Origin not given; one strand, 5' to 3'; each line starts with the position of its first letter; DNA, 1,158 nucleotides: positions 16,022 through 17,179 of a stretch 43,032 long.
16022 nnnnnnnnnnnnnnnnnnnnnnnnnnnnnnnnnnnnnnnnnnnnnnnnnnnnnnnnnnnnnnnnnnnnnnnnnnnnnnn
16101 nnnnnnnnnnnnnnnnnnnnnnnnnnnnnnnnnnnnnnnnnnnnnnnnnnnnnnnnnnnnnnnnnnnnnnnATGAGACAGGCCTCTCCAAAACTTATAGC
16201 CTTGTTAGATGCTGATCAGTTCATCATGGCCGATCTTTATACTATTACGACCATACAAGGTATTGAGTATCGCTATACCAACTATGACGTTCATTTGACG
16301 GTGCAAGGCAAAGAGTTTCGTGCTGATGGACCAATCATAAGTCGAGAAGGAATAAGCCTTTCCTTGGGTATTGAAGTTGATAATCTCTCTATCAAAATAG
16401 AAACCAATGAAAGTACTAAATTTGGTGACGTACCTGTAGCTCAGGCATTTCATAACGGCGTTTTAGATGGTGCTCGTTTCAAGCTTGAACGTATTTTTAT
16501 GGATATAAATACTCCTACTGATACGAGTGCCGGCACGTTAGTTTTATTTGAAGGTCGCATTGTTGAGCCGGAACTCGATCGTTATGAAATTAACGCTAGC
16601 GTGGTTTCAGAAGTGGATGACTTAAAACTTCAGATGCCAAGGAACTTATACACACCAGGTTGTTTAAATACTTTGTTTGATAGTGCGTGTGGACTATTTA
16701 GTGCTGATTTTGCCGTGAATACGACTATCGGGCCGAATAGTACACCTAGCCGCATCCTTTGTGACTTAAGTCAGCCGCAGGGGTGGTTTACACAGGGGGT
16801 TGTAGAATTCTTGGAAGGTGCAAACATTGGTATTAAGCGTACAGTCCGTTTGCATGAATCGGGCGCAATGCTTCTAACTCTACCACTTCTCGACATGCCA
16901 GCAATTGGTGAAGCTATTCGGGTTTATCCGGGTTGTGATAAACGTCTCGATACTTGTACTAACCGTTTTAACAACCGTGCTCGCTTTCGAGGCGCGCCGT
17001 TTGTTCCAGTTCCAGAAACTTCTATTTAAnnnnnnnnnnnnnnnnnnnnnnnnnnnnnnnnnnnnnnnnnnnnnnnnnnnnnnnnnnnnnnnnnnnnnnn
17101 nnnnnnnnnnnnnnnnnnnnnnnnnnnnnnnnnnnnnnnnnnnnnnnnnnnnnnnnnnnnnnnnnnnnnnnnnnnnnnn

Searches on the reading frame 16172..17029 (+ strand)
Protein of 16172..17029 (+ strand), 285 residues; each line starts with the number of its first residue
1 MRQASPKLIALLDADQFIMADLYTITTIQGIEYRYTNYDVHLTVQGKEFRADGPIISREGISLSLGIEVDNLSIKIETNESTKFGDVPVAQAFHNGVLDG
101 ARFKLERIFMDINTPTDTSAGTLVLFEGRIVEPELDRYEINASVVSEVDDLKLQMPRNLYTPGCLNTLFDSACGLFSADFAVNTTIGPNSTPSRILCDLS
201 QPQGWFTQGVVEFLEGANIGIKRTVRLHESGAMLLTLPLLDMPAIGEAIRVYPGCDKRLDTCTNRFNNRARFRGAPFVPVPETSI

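Call 3: search_protein_families(library=pfam, proteins=[window:16172-17029:+], max_evalue=0.1)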
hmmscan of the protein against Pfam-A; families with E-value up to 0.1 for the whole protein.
window:16172-17029:+ (285 aa): 2 families
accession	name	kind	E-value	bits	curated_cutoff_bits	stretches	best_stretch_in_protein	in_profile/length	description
PF09931.15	Phage_phiJL001_Gp84_N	-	1e-32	113.9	26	1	5-175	1-159/160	Baseplate hub protein, N-terminal attachment domain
PF09356.15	Phage_BR0599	-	1.4e-25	89.9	22.9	1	204-280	1-78/80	Phage conserved hypothetical protein BR0599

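Call 4: search_protein_families(library=phrogs, proteins=[window:16172-17029:+], max_evalue=0.01)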
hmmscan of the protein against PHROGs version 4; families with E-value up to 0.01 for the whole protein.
window:16172-17029:+ (285 aa): 3 families
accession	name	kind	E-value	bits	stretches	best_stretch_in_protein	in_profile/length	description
phrog_778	-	tail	8.7e-66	223.2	1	1-282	1-267/287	tail assembly protein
phrog_15205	-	tail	4.2e-13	49.6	1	120-280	296-457/467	tail assembly protein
phrog_28246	-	tail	3.5e-10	41.3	1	160-279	10-129/140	tail assembly protein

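Call 33: find_related_loci(query=window:16172-17026:+, collection=viral_contigs, flank=8000)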
Query window:16172-17026:+ (285 aa) in viral_contigs; peptide patterns used: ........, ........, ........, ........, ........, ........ (x = any residue, [..] = any of these).
181 stretches matched a pattern; 173 encode a relative of the query (tblastn E <= 1e-3); the best 80 are kept; 80 distinct loci.
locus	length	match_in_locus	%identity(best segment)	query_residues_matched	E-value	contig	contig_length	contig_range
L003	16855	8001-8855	97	1-285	0e+0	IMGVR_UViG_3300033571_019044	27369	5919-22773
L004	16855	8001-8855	96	1-285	0e+0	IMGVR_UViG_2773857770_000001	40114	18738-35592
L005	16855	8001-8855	96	1-285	0e+0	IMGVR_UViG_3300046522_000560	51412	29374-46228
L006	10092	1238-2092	96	1-285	0e+0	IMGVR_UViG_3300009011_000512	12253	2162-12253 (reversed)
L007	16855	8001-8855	95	1-285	0e+0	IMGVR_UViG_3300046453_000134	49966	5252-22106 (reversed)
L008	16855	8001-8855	94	1-285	0e+0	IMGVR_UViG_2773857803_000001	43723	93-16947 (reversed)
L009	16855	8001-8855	93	1-285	0e+0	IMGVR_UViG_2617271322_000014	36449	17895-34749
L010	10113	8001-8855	93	1-285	0e+0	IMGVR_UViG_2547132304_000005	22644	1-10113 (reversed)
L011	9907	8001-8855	93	1-285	0e+0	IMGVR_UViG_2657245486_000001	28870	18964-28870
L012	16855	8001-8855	93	1-285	0e+0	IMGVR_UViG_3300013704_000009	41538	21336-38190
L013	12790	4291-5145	92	1-285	0e+0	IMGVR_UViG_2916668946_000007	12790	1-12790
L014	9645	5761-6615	92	1-285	0e+0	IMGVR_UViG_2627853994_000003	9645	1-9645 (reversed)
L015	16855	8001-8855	92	1-285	0e+0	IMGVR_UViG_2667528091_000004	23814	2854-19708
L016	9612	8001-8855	92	1-285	0e+0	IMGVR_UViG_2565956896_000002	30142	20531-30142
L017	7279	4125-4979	92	1-285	0e+0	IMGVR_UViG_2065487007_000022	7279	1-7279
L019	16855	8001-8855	92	1-285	0e+0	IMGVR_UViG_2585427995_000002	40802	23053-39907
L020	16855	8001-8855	92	1-285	2e-180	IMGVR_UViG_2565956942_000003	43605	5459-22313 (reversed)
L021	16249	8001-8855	92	1-285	2e-180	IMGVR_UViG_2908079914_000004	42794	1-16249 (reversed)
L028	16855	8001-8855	91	1-285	1e-178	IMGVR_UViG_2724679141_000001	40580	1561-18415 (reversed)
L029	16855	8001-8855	91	1-285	3e-178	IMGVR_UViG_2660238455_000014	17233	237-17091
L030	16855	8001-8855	91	1-285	2e-178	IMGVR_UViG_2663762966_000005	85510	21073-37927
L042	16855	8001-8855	89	1-285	5e-175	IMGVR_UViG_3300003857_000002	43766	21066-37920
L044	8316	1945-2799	92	1-285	2e-174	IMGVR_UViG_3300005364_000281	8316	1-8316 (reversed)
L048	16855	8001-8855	91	1-285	1e-172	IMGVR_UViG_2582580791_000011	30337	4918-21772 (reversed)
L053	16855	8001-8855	90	1-285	5e-171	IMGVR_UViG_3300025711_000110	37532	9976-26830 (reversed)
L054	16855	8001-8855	89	1-285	7e-171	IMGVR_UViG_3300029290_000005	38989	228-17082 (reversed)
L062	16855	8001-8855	87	1-285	1e-166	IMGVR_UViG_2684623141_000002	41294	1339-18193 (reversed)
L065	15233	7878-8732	85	1-285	7e-162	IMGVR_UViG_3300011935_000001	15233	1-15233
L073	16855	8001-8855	85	1-285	4e-160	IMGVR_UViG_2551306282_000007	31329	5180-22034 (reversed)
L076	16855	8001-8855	79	1-285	2e-151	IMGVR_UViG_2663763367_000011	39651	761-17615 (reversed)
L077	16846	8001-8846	79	1-285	1e-151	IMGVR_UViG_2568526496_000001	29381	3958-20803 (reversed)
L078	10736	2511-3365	78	1-285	1e-150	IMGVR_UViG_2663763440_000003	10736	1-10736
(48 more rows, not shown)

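Call 39: search_protein_families(library=pfam, proteins=[L003:8914-10785:+, L065:8798-11860:+, L021:8895-10364:+, L028:8919-11000:+, L029:8889-11915:+, L054:8918-11122:+, L077:8910-12206:+, L073:8888-13324:+, L019:8918-11182:+, L030:8917-11457:+], max_evalue=0.001)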
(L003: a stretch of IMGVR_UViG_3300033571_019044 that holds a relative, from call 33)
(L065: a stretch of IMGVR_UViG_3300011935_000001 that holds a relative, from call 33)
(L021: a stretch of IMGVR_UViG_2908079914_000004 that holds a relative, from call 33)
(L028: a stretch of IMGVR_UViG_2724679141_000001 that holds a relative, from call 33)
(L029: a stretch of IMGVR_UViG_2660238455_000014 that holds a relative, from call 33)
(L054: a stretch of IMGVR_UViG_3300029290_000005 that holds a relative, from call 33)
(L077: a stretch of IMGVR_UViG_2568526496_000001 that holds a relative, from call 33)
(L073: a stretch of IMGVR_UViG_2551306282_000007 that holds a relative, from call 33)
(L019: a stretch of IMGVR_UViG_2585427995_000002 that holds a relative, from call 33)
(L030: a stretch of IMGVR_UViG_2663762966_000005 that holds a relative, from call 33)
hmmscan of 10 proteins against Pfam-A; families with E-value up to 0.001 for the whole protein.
L003:8914-10785:+ (623 aa): 1 family
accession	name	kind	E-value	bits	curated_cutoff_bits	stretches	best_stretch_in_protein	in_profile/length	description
PF13472.12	Lipase_GDSL_2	-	7.6e-13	49.8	32.9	1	396-607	2-174/178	GDSL-like Lipase/Acylhydrolase family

L065:8798-11860:+ (1020 aa): 1 family
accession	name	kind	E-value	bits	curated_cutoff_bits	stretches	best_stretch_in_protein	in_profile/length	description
PF08757.17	CotH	-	4.7e-15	56.3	23.8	1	582-930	3-321/322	CotH kinase protein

L021:8895-10364:+ (489 aa): 0 families

L028:8919-11000:+ (693 aa): 2 families
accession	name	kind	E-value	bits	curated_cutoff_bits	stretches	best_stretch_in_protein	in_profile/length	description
PF13472.12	Lipase_GDSL_2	-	1.4e-13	52.2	32.9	1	475-673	1-175/178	GDSL-like Lipase/Acylhydrolase family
PF00657.28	Lipase_GDSL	-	2.7e-12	47.7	23.6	1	473-677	1-204/208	GDSL-like Lipase/Acylhydrolase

L029:8889-11915:+ (1008 aa): 1 family
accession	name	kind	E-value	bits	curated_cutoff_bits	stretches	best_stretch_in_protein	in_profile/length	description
PF15892.11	BNR_4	-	4.7e-38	131.6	27.3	1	625-893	1-269/272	BNR repeat-containing family member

L054:8918-11122:+ (734 aa): 2 families
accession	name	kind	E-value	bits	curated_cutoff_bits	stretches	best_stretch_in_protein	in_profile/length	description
PF00768.25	Peptidase_S11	-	3e-19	69.9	27.6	1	489-629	25-169/239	D-alanyl-D-alanine carboxypeptidase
PF13354.11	Beta-lactamase2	-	4.9e-05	23.2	22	1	491-602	13-120/214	Beta-lactamase enzyme family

L077:8910-12206:+ (1098 aa): 2 families
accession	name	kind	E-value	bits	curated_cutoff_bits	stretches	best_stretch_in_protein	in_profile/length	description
PF00768.25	Peptidase_S11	-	8.1e-19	68.5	27.6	1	853-993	25-169/239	D-alanyl-D-alanine carboxypeptidase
PF13354.11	Beta-lactamase2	-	3.5e-06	26.9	22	1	855-966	13-120/214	Beta-lactamase enzyme family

L073:8888-13324:+ (1478 aa): 1 family
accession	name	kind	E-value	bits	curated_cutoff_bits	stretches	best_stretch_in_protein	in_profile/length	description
PF08757.17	CotH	-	1.8e-12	47.9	23.8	1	1038-1358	3-290/322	CotH kinase protein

L019:8918-11182:+ (754 aa): 2 families
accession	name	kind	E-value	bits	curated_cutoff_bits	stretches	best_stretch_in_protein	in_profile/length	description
PF13472.12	Lipase_GDSL_2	-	4.2e-25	89.7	32.9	1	595-741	30-177/178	GDSL-like Lipase/Acylhydrolase family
PF00657.28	Lipase_GDSL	-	3.3e-11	44.2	23.6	1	589-747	31-208/208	GDSL-like Lipase/Acylhydrolase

L030:8917-11457:+ (846 aa): 0 families

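Call 40: search_protein_families(library=pfam, proteins=[L065:11857-12510:+, L044:4563-5675:+, L048:10281-11825:+, L020:10629-11390:+, L009:11203-11640:+, L042:10673-11611:+, L062:10910-11980:+, L076:10764-11447:+, L078:5159-6070:+, L053:10537-11289:+], max_evalue=0.01)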
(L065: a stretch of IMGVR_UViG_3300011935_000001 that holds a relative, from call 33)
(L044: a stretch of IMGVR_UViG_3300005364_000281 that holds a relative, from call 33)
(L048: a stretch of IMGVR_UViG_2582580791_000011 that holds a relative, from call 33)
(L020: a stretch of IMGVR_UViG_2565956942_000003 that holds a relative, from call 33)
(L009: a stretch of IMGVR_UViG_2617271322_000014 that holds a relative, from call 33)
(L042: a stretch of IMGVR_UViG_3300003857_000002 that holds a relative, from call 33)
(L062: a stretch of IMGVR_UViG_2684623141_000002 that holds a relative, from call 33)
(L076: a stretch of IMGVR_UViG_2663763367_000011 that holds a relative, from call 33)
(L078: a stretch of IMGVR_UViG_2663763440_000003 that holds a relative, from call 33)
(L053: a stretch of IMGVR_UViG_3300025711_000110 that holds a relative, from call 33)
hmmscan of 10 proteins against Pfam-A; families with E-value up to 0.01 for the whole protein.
L065:11857-12510:+ (217 aa): 1 family
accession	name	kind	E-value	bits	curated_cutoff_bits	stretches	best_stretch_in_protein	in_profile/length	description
PF00149.33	Metallophos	-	6.6e-16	59.7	21.5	1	6-189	2-189/191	Calcineurin-like phosphoesterase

L044:4563-5675:+ (370 aa): 0 families

L048:10281-11825:+ (514 aa): 0 families

L020:10629-11390:+ (253 aa): 0 families

L009:11203-11640:+ (145 aa): 1 family
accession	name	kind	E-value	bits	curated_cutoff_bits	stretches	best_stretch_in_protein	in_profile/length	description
PF08875.16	DUF1833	-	6.2e-06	26.3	21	1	8-55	1-49/150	Domain of unknown function (DUF1833)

L042:10673-11611:+ (312 aa): 0 families

L062:10910-11980:+ (356 aa): 1 family
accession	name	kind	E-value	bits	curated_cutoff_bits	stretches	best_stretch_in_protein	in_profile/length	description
PF13385.13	Laminin_G_3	-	4e-06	27.5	27.6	1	211-347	16-150/151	Concanavalin A-like lectin/glucanases superfamily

L076:10764-11447:+ (227 aa): 0 families

L078:5159-6070:+ (303 aa): 0 families

L053:10537-11289:+ (250 aa): 0 families

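Call 52: search_dna_similar(query=window:16172-17026:+, collection=phages, mode=protein, max_rows=40, rows=spread, max_evalue=0.00001)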
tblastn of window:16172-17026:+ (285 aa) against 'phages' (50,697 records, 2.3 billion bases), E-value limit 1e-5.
Records with a match: 134; places in all: 134; records where one place covers at least 80% of the query: 44.
Best place of each record, by identity: >=99% 1; 60-80% 4; <60% 129.
By first word of the organism name: Pseudomonas 65; Rhodobacter 17; Vibrio 11; Bordetella 9; Acinetobacter 6; Xanthomonas 3; Stenotrophomonas 3; Dinoroseobacter 3; Brevundimonas 2; Paracoccus 2; and 11 more.
By host as written in the record: Pseudomonas aeruginosa PAO1 23; Pseudomonas aeruginosa 19; Rhodobacter capsulatus YW1 17; - 15; Bordetella bronchiseptica ATCC 10580 9; Pseudomonas aeruginosa PA14 5; Brevundimonas pondensis LVF1 2; Paracoccus marcusii JL-65 2; and 35 more.
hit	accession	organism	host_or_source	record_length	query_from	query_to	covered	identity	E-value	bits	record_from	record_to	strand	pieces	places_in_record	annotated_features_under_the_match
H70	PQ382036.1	Acinetobacter phage vB_AbaSI_5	Acinetobacter baumannii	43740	1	285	100%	100.0%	0e+0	560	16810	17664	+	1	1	DUF2163 domain-containing protein | DUF2460 domain-containing protein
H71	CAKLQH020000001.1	Acinetobacter phage MD-2021a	not known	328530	1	285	100%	68.1%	1e-119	382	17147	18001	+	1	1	Uncharacterized conserved protein (x2)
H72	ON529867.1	Brevundimonas phage vB_BpoS-Strzyga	Brevundimonas pondensis LVF1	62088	11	284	96%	32.7%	8e-33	132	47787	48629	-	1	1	hypothetical protein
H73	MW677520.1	Rhodobacter phage RcOceanus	Rhodobacter capsulatus YW1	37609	1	283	99%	27.7%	6e-11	69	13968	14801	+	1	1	18: minor tail protein | 17: minor tail protein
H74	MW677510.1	Rhodobacter phage RcDormio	Rhodobacter capsulatus YW1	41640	1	283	99%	27.7%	6e-11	69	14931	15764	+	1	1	19: minor tail protein | 18: minor tail protein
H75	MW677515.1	Rhodobacter phage RcHotPocket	Rhodobacter capsulatus YW1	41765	1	283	99%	27.7%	6e-11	69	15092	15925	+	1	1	20: minor tail protein | 19: minor tail protein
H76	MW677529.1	Rhodobacter phage RcZahn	Rhodobacter capsulatus YW1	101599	1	282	99%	27.1%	8e-10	65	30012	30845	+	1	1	31: minor tail protein | 30: minor tail protein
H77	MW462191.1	Bacteriophage sp.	freshwater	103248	1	279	98%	26.4%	2e-7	58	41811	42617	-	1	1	FAD/FMN-containing dehydrogenase | hypothetical protein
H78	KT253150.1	Rhodobacter phage RcSaxon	Rhodobacter capsulatus YW1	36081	23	278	90%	28.6%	2e-6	55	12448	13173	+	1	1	minor tail protein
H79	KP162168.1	Paracoccus phage vB_PmaS-R3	Paracoccus marcusii JL-65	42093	1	279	98%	25.7%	1e-10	67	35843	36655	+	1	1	hypothetical protein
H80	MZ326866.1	Stenotrophomonas phage Suso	Stenotrophomonas maltophilia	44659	12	279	94%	26.3%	3e-6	54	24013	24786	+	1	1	hypothetical protein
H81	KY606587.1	Dinoroseobacter phage vB_DshS-R5C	Dinoroseobacter shibae DFL12T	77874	1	279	98%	24.8%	9e-8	59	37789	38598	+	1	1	GTA-like protein (x2)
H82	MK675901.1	Shewanella phage S0112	Shewanella indica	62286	33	279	87%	25.0%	2e-6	54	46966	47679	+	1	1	minor tail protein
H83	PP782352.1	Pseudomonas phage BL4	Pseudomonas aeruginosa PAK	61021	124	279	55%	34.4%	8e-13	74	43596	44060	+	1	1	tail assembly protein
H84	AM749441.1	Pseudomonas virus Yua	Pseudomonas aeruginosa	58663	124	279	55%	33.8%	3e-12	72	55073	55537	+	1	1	gp73: structural phage protein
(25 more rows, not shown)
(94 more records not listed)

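Call 53: get_annotated_region(hit=H71, flank=7000)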
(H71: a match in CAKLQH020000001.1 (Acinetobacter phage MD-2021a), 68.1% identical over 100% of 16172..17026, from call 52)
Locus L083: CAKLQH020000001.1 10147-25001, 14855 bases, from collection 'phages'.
description: Acinetobacter phage MD-2021a strain 5899STDY8049191 genome assembly, contig: ERS3583567SCcontig000001, whole genome shotgun sequence.
organism: Acinetobacter phage MD-2021a (NCBI taxid 2899278)
taxonomy: Viruses; Duplodnaviria; Heunggongvirae; Uroviricota; Caudoviricetes
host: -; source: not known; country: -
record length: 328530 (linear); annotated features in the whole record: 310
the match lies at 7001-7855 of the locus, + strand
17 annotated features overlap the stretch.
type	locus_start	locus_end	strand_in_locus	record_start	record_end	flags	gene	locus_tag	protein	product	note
CDS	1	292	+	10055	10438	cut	-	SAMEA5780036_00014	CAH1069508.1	Uncharacterised protein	-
CDS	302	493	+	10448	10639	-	-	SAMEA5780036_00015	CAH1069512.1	Uncharacterised protein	-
CDS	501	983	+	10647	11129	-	-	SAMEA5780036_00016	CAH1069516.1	Uncharacterised protein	-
CDS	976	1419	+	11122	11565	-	-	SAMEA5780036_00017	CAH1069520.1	Uncharacterised protein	-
CDS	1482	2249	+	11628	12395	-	-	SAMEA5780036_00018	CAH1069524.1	Uncharacterised protein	-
CDS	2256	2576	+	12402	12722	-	-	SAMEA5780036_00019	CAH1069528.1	Uncharacterised protein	-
CDS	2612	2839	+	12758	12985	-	-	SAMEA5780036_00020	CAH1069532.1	Uncharacterised protein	-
CDS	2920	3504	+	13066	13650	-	-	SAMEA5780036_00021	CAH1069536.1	Uncharacterised protein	-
CDS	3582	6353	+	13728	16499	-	-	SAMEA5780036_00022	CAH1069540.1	Uncharacterised protein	-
CDS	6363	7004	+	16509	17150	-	-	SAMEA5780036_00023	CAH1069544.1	Uncharacterized conserved protein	-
CDS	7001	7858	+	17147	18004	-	-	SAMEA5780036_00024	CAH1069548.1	Uncharacterized conserved protein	-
CDS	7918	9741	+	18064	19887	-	-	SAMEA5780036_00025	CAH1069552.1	CotH protein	-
CDS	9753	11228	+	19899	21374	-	-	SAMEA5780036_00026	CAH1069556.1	bacterial surface protein 26-residue repeat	-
CDS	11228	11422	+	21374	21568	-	-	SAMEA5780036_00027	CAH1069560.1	Uncharacterised protein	-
CDS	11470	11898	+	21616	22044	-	-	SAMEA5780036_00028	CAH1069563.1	putative phage cell wall peptidase, NlpC/P60 family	-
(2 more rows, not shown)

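Call 54: get_annotated_region(hit=H72, flank=6000)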
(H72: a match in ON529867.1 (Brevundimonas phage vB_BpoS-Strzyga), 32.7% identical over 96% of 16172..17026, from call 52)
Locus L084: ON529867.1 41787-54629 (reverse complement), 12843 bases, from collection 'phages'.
description: Brevundimonas phage vB_BpoS-Strzyga, complete genome.
organism: Brevundimonas phage vB_BpoS-Strzyga (NCBI taxid 2948609)
taxonomy: Viruses; Duplodnaviria; Heunggongvirae; Uroviricota; Caudoviricetes
host: Brevundimonas pondensis LVF1; source: sewage; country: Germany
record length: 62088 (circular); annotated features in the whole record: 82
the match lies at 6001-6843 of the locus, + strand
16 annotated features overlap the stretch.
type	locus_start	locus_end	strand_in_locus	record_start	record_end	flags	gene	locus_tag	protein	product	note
CDS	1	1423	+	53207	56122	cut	-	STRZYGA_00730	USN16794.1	prophage tail length tape measure protein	-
CDS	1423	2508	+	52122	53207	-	-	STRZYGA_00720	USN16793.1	hypothetical protein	-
CDS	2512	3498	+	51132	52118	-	-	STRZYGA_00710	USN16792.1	hypothetical protein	-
CDS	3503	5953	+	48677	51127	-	-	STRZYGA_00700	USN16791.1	hypothetical protein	-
CDS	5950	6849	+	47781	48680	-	-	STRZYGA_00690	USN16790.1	hypothetical protein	-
CDS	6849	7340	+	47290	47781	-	-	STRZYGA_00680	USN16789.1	endopeptidase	-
CDS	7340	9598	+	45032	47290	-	-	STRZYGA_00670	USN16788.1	tip attachment protein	-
CDS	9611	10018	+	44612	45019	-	-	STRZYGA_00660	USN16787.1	hypothetical protein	-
CDS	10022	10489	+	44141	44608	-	-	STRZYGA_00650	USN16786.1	hypothetical protein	-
CDS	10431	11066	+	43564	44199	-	-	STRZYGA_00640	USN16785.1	hypothetical protein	-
CDS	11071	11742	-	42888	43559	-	-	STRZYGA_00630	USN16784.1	curved DNA-binding protein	-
CDS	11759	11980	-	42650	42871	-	-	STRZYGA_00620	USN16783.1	hypothetical protein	-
CDS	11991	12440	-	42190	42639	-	-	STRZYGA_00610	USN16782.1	hypothetical protein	-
CDS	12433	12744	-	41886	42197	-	-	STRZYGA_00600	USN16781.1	hypothetical protein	-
CDS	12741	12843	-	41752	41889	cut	-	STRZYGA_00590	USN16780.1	hypothetical protein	-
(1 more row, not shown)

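Call 55: get_annotated_region(hit=H73, flank=6000)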
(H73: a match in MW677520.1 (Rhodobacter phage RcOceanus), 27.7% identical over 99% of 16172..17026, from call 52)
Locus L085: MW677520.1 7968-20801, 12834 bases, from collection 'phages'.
description: Rhodobacter phage RcOceanus, complete genome.
organism: Rhodobacter phage RcOceanus (NCBI taxid 2835976)
taxonomy: Viruses; Duplodnaviria; Heunggongvirae; Uroviricota; Caudoviricetes
host: Rhodobacter capsulatus YW1; source: water; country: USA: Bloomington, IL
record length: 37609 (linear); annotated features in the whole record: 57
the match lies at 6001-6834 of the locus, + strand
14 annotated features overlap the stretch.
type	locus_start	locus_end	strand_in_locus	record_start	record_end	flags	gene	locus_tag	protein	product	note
CDS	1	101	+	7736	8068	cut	9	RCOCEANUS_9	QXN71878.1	hypothetical protein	-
CDS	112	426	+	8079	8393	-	10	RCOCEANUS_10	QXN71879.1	head-tail attachment protein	-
CDS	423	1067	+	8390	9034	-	11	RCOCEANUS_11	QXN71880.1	minor tail protein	-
CDS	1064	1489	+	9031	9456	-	12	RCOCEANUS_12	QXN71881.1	minor tail protein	-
CDS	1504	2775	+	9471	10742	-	13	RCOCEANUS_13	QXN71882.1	tail tube protein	-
CDS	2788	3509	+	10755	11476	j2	15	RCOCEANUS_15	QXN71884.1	tail assembly chaperone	-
CDS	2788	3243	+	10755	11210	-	14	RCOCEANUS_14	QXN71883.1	tail assembly chaperone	-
CDS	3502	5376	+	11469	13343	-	16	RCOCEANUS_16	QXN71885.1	tape measure protein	-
CDS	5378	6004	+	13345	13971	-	17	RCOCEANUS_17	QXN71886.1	minor tail protein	-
CDS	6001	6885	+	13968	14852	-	18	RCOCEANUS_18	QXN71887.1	minor tail protein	-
CDS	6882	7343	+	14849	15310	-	19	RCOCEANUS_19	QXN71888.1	peptidase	-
CDS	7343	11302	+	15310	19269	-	20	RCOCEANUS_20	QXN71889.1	GTA TIM barrel-like domain protein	-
CDS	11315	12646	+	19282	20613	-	21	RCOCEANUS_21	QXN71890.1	hypothetical protein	-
CDS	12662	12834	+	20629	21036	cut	22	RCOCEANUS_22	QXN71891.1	hypothetical protein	-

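Call 56: get_annotated_region(hit=H81, flank=6000)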
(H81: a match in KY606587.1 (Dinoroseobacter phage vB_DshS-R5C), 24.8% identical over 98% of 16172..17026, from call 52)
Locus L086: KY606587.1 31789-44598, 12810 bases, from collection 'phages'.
description: Dinoroseobacter phage vB_DshS-R5C, complete genome.
organism: Dinoroseobacter phage vB_DshS-R5C (NCBI taxid 1965368)
taxonomy: Viruses; Duplodnaviria; Heunggongvirae; Uroviricota; Caudoviricetes; Nanhaivirus; Nanhaivirus D5C
host: Dinoroseobacter shibae DFL12T; source: South China Sea; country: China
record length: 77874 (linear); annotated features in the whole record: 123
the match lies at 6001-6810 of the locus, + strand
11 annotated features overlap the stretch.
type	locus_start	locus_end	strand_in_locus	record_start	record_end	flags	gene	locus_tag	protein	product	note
CDS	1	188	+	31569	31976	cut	-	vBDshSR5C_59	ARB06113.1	structural protein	-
CDS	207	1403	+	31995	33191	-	-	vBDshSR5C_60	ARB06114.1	putative major tail structural protein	-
CDS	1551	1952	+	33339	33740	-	-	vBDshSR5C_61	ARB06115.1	putative pre-tape measure chaperone protein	-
CDS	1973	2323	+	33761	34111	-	-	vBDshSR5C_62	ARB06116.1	hypothetical protein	-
CDS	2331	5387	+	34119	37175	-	-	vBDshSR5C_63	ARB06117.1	tail tape measure protein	-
CDS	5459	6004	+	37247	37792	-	-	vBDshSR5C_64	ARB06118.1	GTA-like protein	GTA-like gene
CDS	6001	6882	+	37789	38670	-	-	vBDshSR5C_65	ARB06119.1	GTA-like protein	GTA-like gene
CDS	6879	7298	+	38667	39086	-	-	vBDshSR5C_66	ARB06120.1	GTA-like protein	GTA-like gene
CDS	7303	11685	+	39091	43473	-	-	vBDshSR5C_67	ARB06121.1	GTA-like protein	GTA-like gene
CDS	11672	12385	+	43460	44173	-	-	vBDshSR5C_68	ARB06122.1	ribonuclease III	-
CDS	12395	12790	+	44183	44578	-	-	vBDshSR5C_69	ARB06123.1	P-loop NTPase superfamily protein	-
